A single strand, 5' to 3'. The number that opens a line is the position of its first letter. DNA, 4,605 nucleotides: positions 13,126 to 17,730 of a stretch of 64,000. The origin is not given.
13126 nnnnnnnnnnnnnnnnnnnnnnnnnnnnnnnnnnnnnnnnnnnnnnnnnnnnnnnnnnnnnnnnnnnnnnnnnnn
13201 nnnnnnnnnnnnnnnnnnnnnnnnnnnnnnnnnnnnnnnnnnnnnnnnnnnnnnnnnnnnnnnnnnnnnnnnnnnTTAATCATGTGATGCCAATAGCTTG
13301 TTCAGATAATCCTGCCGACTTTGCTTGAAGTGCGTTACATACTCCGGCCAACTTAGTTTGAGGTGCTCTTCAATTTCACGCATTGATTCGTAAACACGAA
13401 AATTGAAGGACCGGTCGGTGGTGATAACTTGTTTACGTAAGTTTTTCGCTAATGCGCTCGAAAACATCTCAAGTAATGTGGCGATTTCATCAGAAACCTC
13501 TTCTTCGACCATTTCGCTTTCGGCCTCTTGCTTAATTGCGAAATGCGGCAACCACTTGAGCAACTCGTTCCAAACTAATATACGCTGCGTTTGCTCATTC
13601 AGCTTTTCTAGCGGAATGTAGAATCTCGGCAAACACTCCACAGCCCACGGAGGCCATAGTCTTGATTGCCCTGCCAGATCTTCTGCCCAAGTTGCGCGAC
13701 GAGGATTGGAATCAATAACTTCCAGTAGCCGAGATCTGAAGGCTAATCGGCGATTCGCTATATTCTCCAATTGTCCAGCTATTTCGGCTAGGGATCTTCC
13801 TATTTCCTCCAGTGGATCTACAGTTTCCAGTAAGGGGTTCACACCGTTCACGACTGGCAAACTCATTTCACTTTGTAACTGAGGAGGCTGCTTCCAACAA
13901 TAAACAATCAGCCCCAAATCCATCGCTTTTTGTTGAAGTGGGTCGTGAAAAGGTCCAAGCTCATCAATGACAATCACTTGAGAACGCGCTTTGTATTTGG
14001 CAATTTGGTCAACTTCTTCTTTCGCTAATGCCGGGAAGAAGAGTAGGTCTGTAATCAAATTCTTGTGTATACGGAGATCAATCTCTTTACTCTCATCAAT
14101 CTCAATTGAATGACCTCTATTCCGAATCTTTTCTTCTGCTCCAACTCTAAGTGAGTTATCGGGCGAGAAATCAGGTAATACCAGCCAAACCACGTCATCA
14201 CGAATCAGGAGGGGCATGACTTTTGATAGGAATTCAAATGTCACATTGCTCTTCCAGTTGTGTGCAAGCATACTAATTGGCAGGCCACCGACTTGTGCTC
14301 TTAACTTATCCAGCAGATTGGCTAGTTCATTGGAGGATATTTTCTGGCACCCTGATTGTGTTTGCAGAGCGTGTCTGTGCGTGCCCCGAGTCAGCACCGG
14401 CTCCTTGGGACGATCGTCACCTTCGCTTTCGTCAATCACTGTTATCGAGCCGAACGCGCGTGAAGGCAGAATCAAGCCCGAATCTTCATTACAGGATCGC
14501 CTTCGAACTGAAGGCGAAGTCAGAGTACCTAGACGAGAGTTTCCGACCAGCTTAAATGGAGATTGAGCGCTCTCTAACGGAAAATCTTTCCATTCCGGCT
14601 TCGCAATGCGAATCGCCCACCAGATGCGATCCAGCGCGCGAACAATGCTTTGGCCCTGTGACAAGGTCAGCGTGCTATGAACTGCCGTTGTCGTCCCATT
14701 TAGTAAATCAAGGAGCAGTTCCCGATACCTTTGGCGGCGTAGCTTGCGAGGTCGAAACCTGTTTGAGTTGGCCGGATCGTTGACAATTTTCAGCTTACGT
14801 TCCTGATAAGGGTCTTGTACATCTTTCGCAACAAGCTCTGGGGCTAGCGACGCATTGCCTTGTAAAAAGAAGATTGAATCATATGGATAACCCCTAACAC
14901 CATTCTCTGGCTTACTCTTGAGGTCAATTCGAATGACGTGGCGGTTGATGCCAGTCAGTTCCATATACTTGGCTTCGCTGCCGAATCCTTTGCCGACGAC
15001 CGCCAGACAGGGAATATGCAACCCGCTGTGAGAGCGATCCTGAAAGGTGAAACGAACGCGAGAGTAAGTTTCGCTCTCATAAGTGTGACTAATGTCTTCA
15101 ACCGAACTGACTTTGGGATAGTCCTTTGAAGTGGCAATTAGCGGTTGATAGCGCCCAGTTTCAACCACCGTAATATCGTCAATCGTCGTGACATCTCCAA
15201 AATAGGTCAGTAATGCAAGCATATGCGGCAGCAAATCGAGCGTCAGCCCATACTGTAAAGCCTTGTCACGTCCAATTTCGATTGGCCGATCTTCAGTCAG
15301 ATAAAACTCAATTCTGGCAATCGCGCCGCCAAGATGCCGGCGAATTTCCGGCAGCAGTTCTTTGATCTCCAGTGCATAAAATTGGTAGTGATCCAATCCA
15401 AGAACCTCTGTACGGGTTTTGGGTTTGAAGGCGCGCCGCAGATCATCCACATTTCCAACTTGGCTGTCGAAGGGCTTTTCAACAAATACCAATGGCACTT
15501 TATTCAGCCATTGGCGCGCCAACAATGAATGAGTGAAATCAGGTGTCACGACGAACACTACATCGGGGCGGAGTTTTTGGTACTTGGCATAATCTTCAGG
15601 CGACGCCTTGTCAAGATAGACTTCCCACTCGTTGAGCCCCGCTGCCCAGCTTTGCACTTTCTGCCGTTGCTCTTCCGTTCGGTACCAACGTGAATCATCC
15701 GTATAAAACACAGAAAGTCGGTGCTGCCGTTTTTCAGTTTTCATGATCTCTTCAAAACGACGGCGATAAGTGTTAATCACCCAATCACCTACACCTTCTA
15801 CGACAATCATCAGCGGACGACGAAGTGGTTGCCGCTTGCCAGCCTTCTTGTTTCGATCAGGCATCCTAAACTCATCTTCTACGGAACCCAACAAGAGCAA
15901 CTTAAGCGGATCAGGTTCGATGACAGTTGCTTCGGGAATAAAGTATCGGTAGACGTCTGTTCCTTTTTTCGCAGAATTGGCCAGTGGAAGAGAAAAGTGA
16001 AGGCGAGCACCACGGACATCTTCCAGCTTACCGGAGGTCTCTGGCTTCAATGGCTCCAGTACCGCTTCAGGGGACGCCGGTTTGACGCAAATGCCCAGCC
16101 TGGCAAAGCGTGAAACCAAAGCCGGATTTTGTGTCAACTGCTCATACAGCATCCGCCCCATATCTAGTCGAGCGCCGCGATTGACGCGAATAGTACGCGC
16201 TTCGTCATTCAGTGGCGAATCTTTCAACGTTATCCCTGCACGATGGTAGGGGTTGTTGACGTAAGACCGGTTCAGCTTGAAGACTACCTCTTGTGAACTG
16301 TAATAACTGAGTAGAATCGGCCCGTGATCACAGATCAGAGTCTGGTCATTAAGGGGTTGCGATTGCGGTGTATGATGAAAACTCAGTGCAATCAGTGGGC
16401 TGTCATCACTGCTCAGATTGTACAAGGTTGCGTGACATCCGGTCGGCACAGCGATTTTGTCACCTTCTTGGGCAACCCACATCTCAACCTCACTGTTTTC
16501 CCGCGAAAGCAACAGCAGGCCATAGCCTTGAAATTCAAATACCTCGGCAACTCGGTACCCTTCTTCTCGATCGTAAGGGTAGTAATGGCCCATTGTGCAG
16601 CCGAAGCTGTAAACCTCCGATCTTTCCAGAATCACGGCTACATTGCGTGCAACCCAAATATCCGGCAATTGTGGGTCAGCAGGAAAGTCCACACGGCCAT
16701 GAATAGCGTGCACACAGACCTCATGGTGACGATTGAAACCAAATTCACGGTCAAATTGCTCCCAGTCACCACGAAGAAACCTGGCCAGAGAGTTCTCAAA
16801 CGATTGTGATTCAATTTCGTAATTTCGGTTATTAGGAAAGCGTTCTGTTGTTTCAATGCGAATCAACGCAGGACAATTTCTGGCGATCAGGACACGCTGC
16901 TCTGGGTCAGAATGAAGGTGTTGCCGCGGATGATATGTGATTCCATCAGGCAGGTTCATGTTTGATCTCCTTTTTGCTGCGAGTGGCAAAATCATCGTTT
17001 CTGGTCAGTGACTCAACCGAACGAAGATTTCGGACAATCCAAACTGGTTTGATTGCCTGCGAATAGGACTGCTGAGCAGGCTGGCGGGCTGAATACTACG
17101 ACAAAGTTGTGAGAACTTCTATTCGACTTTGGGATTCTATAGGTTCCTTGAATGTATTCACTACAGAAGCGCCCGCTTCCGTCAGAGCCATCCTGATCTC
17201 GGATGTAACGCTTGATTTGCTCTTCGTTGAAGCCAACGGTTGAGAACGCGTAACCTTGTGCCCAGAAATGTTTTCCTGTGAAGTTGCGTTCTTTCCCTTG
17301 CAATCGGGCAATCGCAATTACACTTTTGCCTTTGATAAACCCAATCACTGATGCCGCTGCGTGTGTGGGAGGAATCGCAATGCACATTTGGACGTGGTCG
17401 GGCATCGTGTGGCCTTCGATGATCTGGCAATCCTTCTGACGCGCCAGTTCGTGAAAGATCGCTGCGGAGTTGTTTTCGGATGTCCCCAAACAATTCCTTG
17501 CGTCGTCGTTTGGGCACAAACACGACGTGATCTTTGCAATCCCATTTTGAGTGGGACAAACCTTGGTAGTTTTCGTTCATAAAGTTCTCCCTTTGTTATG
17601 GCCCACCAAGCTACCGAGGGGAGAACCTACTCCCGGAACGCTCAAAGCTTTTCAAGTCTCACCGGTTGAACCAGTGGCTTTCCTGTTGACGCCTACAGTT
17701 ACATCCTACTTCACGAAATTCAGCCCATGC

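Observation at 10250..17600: Low-GC (~40-48%) genomic island carrying a GAF histidine kinase, an orphan receiver and a 1227-aa multidomain protein, bordered by an IS200 tnpA remnant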

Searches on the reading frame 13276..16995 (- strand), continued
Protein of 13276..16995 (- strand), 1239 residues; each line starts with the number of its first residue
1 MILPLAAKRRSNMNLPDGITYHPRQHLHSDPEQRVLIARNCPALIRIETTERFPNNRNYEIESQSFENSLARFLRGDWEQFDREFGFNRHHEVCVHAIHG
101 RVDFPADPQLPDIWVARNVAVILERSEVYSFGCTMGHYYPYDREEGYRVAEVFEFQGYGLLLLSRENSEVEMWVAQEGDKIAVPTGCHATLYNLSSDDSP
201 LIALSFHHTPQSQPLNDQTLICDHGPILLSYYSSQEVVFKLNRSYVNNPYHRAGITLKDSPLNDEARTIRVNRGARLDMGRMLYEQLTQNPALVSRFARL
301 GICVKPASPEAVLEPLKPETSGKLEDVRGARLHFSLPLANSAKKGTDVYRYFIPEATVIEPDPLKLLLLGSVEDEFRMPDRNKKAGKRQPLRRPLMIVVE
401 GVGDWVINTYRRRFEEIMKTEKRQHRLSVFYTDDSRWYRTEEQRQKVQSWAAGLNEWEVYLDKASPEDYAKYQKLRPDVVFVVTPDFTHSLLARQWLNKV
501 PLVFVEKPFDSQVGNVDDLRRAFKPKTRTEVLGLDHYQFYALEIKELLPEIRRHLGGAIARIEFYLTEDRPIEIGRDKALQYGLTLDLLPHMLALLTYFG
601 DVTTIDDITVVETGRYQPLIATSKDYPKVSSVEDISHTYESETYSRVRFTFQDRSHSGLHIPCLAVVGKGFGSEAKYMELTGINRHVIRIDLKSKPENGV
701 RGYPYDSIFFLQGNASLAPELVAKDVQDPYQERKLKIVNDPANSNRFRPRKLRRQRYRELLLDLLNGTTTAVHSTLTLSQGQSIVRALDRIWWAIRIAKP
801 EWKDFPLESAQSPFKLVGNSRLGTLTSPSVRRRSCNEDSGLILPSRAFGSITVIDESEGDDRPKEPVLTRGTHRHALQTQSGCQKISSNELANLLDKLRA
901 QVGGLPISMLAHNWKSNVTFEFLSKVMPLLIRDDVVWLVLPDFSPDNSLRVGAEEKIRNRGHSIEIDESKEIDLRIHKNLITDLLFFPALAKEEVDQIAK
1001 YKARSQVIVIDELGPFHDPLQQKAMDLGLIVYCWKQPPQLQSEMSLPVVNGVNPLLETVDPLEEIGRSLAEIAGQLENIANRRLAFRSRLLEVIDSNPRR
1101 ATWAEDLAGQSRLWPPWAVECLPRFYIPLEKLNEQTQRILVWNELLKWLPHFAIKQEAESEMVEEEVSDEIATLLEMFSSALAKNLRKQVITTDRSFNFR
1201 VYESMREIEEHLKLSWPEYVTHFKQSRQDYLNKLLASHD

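Call 94: list_cluster_members(proteins=[P0001, P0007, P0012, P0025, P0031, P0051, P0053, P0085, P0113])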
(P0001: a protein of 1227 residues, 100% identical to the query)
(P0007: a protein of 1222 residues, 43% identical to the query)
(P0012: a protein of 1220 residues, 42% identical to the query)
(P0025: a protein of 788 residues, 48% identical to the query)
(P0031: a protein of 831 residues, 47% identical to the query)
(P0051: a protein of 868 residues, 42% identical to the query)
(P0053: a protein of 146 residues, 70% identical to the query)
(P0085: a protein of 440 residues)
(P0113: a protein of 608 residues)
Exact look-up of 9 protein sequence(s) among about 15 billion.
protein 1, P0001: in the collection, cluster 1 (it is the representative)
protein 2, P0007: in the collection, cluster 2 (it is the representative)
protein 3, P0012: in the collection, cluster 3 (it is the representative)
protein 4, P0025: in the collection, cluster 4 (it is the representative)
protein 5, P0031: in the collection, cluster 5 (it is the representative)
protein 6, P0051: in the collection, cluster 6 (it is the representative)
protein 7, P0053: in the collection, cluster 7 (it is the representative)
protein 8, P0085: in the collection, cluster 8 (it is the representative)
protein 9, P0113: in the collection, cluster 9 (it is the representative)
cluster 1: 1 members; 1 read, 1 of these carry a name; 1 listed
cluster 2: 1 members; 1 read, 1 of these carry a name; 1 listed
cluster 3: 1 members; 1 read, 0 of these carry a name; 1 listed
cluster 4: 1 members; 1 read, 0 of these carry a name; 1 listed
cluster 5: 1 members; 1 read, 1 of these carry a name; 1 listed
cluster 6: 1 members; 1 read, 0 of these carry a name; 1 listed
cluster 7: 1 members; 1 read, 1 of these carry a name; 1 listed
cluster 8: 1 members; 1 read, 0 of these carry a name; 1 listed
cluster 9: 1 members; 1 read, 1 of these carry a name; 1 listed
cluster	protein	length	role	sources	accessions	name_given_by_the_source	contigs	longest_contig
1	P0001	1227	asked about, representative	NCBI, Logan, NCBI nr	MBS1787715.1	MAG: Gfo/Idh/MocA family oxidoreductase [Acidobacteria bacterium] | Gfo/Idh/MocA family oxidoreductase [Acidobacteriota bacterium]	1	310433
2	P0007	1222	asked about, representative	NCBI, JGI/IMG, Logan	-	hypothetical protein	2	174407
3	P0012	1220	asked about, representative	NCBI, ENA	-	-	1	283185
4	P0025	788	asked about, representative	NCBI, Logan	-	-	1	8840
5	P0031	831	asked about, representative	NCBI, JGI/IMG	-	predicted dehydrogenase/oxalate decarboxylase/phosphoglucose isomerase-like protein ...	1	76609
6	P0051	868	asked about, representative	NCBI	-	-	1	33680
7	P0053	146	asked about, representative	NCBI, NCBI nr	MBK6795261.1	MAG: hypothetical protein IPG76_00250 [Acidobacteria bacterium] | hypothetical protein [Acidobacteriota bacterium]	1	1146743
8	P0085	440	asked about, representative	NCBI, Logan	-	-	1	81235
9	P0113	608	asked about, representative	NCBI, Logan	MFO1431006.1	MAG: hypothetical protein U1F76_12805 [Candidatus Competibacteraceae bacterium]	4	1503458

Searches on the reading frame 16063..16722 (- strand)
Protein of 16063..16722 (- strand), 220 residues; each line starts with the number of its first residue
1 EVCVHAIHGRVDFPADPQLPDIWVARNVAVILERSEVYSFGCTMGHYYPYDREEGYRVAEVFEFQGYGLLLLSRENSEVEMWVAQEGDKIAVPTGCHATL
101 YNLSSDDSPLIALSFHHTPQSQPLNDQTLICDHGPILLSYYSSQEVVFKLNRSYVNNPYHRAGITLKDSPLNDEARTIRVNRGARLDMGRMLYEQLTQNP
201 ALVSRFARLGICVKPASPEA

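Call 100: search_solved_structures(query=A6, max_evalue=10, show_alignments=2)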
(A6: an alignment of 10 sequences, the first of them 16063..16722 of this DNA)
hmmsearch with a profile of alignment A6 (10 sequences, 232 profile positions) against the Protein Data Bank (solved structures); distinct sequences matched with E-value up to 10: 2.
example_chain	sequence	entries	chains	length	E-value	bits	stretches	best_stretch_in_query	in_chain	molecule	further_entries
4k2d_A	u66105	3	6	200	0.61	12.8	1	74-106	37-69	Thiol:disulfide interchange protein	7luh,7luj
5vyo_A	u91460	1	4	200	0.75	12.4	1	74-106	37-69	Thiol:disulfide interchange protein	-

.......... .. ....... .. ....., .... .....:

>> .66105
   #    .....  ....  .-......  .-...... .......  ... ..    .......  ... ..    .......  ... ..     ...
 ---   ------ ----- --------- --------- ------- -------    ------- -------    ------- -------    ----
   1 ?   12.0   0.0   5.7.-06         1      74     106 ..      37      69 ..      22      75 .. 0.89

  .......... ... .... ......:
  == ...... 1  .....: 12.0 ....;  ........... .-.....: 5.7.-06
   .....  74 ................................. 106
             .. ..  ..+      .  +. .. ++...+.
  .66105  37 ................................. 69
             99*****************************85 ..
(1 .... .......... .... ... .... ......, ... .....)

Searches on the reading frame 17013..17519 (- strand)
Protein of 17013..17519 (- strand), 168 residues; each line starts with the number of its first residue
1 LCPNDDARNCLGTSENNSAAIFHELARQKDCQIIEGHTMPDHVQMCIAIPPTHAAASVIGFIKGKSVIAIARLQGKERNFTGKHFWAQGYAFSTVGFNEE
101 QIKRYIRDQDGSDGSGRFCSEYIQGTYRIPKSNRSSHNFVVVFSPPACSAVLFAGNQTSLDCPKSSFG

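Call 5: search_protein_families(library=pfam, proteins=[window:17013-17519:-], max_evalue=0.01)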
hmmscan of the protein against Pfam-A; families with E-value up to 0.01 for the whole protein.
window:17013-17519:- (168 aa): 1 family
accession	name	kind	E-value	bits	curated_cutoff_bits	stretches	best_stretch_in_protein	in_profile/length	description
PF01797.21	Y1_Tnp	-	8.3e-21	74.8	23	1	15-109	25-121/121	Transposase IS200 like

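Call 6: search_protein_families(library=ncbifam, proteins=[window:17013-17519:-], max_evalue=0.01)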
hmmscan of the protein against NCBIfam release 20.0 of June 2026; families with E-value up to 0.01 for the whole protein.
window:17013-17519:- (168 aa): 2 families
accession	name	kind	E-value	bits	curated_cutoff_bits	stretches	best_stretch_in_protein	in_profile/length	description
NF033573.1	transpos_IS200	equivalog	2.5e-23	82.7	55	1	14-107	30-125/126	IS200/IS605 family transposase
NF047646.1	REP_Tyr_transpos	equivalog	0.0003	20.7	80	1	21-95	37-114/146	REP-associated tyrosine transposase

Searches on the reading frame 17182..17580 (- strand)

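Call 5: search_protein_families(library=pfam, proteins=[window:17182-17580:-], max_evalue=0.01)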
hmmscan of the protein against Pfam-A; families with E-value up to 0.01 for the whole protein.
window:17182-17580:- (132 aa): 1 family
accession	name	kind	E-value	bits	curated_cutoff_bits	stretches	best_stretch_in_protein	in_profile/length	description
PF01797.21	Y1_Tnp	-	0.004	17.7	23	1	12-43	2-33/121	Transposase IS200 like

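Call 6: search_protein_families(library=ncbifam, proteins=[window:17182-17580:-], max_evalue=0.01)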
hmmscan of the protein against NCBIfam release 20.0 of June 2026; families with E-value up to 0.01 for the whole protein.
window:17182-17580:- (132 aa): 1 family
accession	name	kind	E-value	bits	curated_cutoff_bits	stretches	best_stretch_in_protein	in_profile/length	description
NF033573.1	transpos_IS200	equivalog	5.1e-06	26.7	55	1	7-44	3-40/126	IS200/IS605 family transposase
